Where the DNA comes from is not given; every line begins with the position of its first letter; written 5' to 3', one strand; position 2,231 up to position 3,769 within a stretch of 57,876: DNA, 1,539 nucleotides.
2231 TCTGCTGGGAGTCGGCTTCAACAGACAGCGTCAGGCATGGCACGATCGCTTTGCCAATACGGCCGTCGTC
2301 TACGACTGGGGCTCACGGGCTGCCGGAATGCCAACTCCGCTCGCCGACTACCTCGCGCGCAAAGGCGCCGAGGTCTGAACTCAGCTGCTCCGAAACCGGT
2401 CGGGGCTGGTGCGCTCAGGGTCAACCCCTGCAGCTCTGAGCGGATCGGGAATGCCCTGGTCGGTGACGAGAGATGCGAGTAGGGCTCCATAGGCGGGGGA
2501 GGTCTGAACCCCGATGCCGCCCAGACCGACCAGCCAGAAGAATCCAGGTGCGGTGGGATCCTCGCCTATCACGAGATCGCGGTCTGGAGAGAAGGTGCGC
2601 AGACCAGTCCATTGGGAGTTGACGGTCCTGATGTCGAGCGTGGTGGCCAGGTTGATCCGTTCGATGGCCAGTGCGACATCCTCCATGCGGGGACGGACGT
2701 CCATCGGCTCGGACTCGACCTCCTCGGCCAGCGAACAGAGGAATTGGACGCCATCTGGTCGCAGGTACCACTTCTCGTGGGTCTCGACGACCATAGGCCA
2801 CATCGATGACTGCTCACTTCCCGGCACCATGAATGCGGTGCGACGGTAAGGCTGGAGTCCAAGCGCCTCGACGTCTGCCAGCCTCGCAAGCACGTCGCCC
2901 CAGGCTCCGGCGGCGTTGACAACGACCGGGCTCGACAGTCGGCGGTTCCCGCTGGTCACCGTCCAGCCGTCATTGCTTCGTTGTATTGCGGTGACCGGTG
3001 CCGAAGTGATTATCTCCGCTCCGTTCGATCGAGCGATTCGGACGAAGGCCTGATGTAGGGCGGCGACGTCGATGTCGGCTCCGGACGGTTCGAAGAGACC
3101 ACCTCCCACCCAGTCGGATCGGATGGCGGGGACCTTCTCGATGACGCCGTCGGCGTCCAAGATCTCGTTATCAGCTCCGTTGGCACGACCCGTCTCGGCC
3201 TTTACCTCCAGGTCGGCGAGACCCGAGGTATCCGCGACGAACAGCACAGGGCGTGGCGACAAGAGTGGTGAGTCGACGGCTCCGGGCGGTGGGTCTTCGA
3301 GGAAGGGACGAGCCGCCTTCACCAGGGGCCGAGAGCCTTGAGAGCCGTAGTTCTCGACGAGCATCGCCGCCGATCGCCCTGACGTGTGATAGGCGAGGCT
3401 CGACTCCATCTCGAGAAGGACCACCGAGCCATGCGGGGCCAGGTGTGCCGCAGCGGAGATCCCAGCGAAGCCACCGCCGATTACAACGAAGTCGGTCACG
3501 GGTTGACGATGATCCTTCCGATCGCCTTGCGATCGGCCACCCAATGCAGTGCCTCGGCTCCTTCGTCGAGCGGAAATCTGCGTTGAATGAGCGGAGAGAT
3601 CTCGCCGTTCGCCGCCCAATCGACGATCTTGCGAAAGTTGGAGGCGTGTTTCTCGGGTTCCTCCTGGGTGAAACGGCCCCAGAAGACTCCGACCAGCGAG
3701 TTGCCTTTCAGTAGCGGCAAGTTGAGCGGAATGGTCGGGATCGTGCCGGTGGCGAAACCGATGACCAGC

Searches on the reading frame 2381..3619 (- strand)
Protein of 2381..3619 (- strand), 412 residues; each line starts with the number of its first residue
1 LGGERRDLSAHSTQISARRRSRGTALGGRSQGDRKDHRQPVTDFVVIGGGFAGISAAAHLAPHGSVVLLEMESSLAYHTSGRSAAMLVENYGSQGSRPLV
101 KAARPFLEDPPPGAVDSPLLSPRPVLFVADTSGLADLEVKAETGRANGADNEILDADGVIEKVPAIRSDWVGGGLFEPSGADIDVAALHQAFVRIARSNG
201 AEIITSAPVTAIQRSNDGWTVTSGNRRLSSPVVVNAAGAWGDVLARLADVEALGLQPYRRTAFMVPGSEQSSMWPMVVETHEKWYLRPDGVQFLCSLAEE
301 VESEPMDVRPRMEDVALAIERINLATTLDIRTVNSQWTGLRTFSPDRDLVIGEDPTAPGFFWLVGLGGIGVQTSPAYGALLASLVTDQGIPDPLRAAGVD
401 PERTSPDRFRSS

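Call 80: search_protein_families(library=pfam, proteins=[window:2381-3619:-], max_evalue=0.00001)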
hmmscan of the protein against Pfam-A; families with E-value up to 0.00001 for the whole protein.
window:2381-3619:- (412 aa): 1 family
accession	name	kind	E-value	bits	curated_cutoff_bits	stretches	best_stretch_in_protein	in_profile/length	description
PF01266.30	DAO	-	4.8e-59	201.1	27.9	1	43-384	1-353/353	FAD dependent oxidoreductase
